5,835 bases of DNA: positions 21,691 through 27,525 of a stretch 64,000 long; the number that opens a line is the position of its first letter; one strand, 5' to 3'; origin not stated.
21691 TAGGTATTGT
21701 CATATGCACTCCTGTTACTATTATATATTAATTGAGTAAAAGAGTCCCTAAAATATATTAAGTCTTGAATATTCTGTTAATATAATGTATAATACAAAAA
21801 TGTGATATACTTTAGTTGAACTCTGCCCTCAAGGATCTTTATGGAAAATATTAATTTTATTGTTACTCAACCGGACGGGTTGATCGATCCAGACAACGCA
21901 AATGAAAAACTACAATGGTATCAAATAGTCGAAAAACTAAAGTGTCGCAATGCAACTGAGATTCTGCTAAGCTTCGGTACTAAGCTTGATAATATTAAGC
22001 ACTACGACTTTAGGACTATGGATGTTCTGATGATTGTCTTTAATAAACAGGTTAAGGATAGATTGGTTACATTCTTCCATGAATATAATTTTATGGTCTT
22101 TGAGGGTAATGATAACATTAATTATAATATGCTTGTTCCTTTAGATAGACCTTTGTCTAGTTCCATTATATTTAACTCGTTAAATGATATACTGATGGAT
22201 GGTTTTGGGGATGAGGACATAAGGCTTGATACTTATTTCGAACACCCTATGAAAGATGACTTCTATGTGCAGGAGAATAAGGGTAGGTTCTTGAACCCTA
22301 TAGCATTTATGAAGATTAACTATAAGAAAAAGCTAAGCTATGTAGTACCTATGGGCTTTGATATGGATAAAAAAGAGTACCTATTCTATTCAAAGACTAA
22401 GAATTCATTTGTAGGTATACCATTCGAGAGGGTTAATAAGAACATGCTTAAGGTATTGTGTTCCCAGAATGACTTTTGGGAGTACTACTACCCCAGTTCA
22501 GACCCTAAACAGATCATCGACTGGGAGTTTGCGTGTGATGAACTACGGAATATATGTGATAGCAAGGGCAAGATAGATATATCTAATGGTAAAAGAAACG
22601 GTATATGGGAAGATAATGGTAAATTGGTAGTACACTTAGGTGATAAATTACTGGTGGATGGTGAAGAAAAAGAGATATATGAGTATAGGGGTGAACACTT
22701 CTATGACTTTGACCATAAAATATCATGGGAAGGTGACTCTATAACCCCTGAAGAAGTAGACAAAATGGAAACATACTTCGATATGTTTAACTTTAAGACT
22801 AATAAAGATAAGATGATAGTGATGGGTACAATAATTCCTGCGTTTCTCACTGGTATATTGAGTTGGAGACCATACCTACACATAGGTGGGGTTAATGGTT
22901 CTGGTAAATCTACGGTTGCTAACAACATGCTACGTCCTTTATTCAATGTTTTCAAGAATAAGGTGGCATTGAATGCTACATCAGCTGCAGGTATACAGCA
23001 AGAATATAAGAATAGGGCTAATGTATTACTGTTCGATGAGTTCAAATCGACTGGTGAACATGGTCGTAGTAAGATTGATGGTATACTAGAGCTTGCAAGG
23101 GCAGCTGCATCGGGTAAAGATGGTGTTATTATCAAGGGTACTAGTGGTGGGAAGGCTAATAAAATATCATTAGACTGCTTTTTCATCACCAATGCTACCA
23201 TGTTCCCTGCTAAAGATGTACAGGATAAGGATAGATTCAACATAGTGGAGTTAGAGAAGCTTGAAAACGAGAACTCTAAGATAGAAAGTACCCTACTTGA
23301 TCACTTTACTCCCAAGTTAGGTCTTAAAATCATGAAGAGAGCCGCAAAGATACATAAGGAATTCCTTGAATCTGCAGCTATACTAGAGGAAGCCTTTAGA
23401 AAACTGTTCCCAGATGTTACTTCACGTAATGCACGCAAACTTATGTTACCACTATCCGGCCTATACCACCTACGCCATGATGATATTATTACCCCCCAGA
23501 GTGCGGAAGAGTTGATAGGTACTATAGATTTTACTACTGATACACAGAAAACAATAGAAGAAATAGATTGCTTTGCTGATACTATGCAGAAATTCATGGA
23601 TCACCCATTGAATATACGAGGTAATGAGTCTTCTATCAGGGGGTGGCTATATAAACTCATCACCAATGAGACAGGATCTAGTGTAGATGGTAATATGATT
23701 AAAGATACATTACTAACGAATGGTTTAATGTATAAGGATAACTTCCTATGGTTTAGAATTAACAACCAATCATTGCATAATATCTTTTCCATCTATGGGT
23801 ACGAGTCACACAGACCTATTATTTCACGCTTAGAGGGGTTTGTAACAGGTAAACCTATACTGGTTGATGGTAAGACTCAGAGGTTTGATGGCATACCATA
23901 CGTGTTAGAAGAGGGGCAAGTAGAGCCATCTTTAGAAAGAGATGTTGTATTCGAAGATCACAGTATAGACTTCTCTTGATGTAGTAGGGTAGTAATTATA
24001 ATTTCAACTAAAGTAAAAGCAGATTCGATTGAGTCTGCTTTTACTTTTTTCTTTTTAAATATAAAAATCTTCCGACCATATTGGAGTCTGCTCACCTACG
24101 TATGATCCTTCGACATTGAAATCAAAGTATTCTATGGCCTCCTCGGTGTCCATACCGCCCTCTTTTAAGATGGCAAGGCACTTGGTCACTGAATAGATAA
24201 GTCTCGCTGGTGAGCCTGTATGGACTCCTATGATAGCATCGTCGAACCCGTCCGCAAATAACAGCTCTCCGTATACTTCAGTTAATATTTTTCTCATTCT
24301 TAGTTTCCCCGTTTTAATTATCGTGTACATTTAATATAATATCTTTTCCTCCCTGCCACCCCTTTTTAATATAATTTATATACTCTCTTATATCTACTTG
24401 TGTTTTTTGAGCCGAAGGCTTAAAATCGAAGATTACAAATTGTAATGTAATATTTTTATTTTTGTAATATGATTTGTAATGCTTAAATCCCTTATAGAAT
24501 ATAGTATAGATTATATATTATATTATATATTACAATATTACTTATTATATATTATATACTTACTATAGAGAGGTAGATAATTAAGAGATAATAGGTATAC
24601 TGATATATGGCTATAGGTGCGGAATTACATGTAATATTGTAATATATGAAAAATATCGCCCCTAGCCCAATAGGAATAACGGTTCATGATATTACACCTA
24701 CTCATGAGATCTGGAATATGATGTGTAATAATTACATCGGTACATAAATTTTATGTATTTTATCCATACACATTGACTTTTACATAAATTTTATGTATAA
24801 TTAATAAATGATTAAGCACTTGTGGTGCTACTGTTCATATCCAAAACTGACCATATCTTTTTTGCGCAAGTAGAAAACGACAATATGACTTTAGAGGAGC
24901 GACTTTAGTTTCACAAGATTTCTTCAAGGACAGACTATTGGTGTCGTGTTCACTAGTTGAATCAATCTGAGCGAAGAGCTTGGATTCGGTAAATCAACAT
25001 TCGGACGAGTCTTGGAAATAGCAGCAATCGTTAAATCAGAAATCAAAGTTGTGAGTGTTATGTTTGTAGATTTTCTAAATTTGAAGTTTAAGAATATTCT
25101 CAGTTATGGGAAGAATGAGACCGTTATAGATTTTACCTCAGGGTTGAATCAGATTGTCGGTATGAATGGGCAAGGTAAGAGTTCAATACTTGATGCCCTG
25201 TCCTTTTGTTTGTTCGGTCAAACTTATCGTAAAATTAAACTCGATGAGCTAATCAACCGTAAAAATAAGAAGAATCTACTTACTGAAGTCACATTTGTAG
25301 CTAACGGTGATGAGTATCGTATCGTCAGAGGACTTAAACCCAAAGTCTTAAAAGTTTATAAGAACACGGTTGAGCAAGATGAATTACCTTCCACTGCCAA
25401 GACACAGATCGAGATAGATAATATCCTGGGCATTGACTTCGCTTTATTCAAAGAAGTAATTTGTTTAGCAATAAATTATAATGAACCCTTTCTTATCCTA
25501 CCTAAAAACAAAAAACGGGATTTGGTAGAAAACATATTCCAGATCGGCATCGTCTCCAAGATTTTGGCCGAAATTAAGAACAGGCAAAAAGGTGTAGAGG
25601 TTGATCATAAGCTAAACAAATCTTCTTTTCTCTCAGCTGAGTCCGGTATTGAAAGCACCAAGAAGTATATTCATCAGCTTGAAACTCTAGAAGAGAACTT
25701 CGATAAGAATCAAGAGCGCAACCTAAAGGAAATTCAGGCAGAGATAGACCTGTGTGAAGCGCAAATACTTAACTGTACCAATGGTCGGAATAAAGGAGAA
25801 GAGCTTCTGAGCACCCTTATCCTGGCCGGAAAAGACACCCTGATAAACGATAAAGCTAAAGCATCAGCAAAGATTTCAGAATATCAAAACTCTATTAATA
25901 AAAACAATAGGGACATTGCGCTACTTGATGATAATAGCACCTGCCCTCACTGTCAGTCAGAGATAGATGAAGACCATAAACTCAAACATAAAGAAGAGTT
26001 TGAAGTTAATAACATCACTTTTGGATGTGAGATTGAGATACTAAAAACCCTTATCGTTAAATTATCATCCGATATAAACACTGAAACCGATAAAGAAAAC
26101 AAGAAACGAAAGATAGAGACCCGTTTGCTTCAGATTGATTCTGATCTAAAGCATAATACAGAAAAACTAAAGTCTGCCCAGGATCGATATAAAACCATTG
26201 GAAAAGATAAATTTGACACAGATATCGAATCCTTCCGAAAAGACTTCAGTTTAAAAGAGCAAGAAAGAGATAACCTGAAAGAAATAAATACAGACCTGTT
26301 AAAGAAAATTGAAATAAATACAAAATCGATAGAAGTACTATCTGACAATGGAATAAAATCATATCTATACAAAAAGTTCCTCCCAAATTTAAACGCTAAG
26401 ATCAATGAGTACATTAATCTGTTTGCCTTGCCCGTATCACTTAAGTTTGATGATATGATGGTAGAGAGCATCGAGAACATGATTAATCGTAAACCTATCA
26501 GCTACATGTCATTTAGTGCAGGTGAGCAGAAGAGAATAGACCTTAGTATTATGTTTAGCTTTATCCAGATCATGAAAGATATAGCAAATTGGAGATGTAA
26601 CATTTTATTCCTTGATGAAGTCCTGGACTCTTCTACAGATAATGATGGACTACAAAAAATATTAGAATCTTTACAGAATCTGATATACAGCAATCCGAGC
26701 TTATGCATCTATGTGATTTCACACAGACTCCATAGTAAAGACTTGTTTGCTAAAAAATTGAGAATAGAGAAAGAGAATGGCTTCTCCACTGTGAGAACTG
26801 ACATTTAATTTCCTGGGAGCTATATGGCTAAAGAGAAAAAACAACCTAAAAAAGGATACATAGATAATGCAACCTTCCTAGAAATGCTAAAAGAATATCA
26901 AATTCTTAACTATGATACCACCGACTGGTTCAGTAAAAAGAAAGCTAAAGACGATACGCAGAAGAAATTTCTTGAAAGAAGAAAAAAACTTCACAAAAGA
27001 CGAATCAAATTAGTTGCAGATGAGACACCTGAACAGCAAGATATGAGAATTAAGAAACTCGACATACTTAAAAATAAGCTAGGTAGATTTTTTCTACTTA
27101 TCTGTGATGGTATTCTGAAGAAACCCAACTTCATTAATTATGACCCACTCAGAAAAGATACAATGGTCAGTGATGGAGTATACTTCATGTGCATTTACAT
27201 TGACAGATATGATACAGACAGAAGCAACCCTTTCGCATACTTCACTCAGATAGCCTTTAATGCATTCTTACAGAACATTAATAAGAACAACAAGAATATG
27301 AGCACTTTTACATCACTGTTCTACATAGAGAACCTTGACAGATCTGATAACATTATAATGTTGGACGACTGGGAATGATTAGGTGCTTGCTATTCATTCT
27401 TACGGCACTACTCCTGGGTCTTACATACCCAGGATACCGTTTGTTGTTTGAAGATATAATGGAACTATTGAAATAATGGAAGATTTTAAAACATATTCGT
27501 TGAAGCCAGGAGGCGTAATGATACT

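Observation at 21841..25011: D5/SF3-like NTPase next to a 680-nt iteron-rich non-coding region: candidate extra replication-initiation module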

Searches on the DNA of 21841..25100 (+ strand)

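Call 6: search_dna_similar(query=window:21841-25100:+, collection=phages, mode=near, max_rows=20)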
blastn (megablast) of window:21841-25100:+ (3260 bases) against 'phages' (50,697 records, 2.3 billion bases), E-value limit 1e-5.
No match.

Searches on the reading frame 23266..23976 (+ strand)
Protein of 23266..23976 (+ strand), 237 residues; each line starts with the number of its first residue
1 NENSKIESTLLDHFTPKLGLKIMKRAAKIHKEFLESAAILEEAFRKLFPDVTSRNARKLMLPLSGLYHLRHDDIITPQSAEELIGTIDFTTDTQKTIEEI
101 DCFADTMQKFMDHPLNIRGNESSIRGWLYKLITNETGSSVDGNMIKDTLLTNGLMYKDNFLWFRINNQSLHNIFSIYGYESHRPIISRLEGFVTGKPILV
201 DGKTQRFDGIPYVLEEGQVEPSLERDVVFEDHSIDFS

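Call 77: predict_structure(alignment_id=A7)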
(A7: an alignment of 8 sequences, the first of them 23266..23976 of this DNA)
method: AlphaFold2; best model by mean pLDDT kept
length: 237 residues; sequences in the alignment: 8
mean_pLDDT: 66.0   pTM: 0.45
mean pLDDT of the five models: 66.0, 65.1, 64.7, 62.9, 62.5
residues with pLDDT >= 90: 11; 70-90: 99; 50-70: 75; < 50: 52
segments of 3 or more residues with pLDDT < 50: 1-3, 90-95, 180-184, 186-206, 222-237
pLDDT, mean of each block of 10 residues (from residue 1): 50 61 64 88 82 68 81 89 74 49 70 82 85 71 86 78 71 62 47 41 49 59 36 31
secondary structure, 60 per line:
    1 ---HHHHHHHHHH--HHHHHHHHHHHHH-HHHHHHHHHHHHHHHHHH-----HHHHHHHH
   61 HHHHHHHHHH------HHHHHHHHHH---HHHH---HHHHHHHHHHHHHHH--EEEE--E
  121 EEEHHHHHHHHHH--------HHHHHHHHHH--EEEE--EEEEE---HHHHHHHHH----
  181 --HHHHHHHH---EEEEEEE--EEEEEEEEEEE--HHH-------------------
elements in order: H4-13 H16-28 H30-47 H53-70 H77-86 H90-93 H97-111 E114-117 E120-123 H124-133 H142-151 E154-157 E160-164 H168-176 H183-190 E194-200 E203-213

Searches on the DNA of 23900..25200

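Call 7: search_rna_families(source=window, start=23900, end=25200, threshold=evalue, max_evalue=1)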
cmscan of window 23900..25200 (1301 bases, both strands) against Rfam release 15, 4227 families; matches with E-value up to 1: 2.
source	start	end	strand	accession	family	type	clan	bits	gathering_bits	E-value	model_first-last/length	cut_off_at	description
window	24793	24858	+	RF00538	snoCD11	Gene; snRNA; snoRNA; CD-box;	-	24.5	60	0.067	1-75/75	no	Small nucleolar RNA CD11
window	23912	24052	+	RF00558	L20_leader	Cis-reg; leader;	-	20.8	58.7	0.29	1-127/127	no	Ribosomal protein L20 leader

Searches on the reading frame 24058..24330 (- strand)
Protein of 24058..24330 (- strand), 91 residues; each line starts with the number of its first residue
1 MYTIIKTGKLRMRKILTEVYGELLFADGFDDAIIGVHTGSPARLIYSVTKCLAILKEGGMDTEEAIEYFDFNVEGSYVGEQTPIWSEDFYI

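Call 4: search_protein_families(library=pfam, proteins=[window:24058-24330:-], max_evalue=0.01)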
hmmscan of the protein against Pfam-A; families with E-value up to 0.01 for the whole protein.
window:24058-24330:- (91 aa): 0 families

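Call 5: search_protein_families(library=phrogs, proteins=[window:24058-24330:-], max_evalue=0.001)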
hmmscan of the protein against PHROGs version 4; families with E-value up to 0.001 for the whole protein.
window:24058-24330:- (91 aa): 1 family
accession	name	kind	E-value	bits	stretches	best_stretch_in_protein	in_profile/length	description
phrog_13182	-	unknown function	5.6e-25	89.1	1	11-85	73-149/166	-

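Call 11: search_protein_families(library=ncbifam, proteins=[window:24058-24330:-], max_evalue=1)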
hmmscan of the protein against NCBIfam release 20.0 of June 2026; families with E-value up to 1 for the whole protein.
window:24058-24330:- (91 aa): 0 families

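Call 75: search_protein_families(library=padloc, proteins=[window:24058-24330:-], max_evalue=0.01)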
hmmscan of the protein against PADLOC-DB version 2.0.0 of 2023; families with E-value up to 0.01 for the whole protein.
window:24058-24330:- (91 aa): 0 families

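Call 76: search_dna_similar(query=window:24058-24330:-, collection=phages, mode=protein, max_rows=12)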
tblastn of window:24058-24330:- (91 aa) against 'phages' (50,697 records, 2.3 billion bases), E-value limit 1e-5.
Records with a match: 50; places in all: 50; records where one place covers at least 80% of the query: 49.
Best place of each record, by identity: <60% 50.
By first word of the organism name: Bacillus 48; Tunturiibacter 1; Phage 1.
By host as written in the record: Bacillus subtilis 11; Bacillus subtilis BEST7003 8; Bacillus cereus ATCC 27348 4; Bacillus subtilis KACC 17797 3; Bacillus megaterium 2; Bacillus megaterium DSM 319 2; Bacillus subtilis KCCM 12052 2; Bacillus subtilis ATCC 15245 2; and 13 more.
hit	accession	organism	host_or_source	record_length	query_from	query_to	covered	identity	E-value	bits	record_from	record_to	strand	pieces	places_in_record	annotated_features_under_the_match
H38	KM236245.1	Bacillus phage Mater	Bacillus megaterium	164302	12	86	82%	51.9%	8e-17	79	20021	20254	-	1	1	hypothetical protein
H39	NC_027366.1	Bacillus phage Mater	Bacillus megaterium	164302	12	86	82%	51.9%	8e-17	79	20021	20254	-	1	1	hypothetical protein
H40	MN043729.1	Bacillus phage vB_BmeM-Goe8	Bacillus megaterium DSM 319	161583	12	89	86%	47.1%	3e-16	77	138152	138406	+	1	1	hypothetical protein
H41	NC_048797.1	Bacillus phage vB_BmeM-Goe8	Bacillus megaterium DSM 319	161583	12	89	86%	47.1%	3e-16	77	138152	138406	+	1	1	hypothetical protein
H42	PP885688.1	Tunturiibacter phage Tunturi_5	Tunturiibacter psychrotolerans X4BP1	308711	16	89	81%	48.7%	3e-11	63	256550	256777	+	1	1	hypothetical protein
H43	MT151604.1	Bacillus phage P59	Cytobacillus oceanisediminis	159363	4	86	91%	43.0%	6e-15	73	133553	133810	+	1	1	hypothetical protein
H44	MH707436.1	Bacillus phage BSP36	Bacillus subtilis KCCM 11780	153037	9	86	86%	42.9%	2e-11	64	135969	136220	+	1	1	hypothetical protein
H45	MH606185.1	Bacillus phage BSP38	Bacillus subtilis KCCM 12052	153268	9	86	86%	42.9%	2e-11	64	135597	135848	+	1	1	hypothetical protein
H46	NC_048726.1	Bacillus phage BSP38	Bacillus subtilis KCCM 12052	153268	9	86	86%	42.9%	2e-11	64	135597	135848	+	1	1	hypothetical protein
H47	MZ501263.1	Bacillus phage 043JT007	Bacillus subtilis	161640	9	86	86%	41.7%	1e-10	61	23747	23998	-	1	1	71: hypothetical protein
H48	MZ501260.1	Bacillus phage 010DV004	Bacillus subtilis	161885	9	86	86%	41.7%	1e-10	61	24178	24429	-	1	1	72: hypothetical protein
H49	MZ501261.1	Bacillus phage 010DV005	Bacillus subtilis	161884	9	86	86%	41.7%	1e-10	61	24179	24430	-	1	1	72: hypothetical protein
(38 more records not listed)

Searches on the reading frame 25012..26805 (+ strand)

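Call 4: search_protein_families(library=pfam, proteins=[window:25012-26805:+], max_evalue=0.01)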
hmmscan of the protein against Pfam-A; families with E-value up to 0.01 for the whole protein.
window:25012-26805:+ (598 aa): 5 families
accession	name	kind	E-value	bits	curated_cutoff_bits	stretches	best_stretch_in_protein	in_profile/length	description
PF02463.25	SMC_N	-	4.6e-13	49.5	40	1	24-96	5-82/220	RecF/RecN/SMC N terminal domain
PF13476.12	AAA_23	-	1.4e-12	49.1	27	1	24-249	2-197/201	AAA domain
PF13555.12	AAA_29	-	6.5e-05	23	27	1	38-71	16-50/61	P-loop containing region of AAA domain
PF13175.12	AAA_15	-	0.00055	20.1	32.1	1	36-302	16-260/374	AAA ATPase domain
PF13514.12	AAA_27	-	0.001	19.1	22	1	31-73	10-56/206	AAA domain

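Call 5: search_protein_families(library=phrogs, proteins=[window:25012-26805:+], max_evalue=0.001)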
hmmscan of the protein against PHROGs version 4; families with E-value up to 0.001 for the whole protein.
window:25012-26805:+ (598 aa): 6 families
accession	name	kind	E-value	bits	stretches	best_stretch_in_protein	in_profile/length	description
phrog_77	-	DNA, RNA and nucleotide metabolism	1.6e-103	349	1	6-596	283-954/967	SbcC-like subunit of palindrome specific endonuclease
phrog_21388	-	DNA, RNA and nucleotide metabolism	4.3e-13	50.4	1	45-115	36-110/126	exonuclease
phrog_1499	-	unknown function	2.2e-09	38.1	1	19-393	3-322/427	-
phrog_28217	-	DNA, RNA and nucleotide metabolism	1.6e-06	27.9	1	39-102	19-82/806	DNA repair exonuclease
phrog_1637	-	unknown function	0.00014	21.4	1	28-109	12-87/661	-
phrog_4747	-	unknown function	0.00015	21.9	1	44-115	23-97/610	-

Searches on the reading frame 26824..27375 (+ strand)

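Call 4: search_protein_families(library=pfam, proteins=[window:26824-27375:+], max_evalue=0.01)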
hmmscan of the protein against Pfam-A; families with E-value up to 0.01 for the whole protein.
window:26824-27375:+ (184 aa): 0 families

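Call 5: search_protein_families(library=phrogs, proteins=[window:26824-27375:+], max_evalue=0.001)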
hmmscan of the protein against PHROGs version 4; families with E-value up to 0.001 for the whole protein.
window:26824-27375:+ (184 aa): 4 families
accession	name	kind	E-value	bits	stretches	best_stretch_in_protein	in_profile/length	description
phrog_234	-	transcription regulation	4.5e-24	86.5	1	5-166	3-123/181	late sigma transcription factor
phrog_12791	-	transcription regulation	4.1e-06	27.2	1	82-158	165-249/286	sigma factor for late transcription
phrog_34068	-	transcription regulation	5.1e-06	27.8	1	114-180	1-69/115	RNA polymerase sigma factor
phrog_19643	-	transcription regulation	0.00016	22.2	1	84-164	77-163/255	RNA polymerase sigma factor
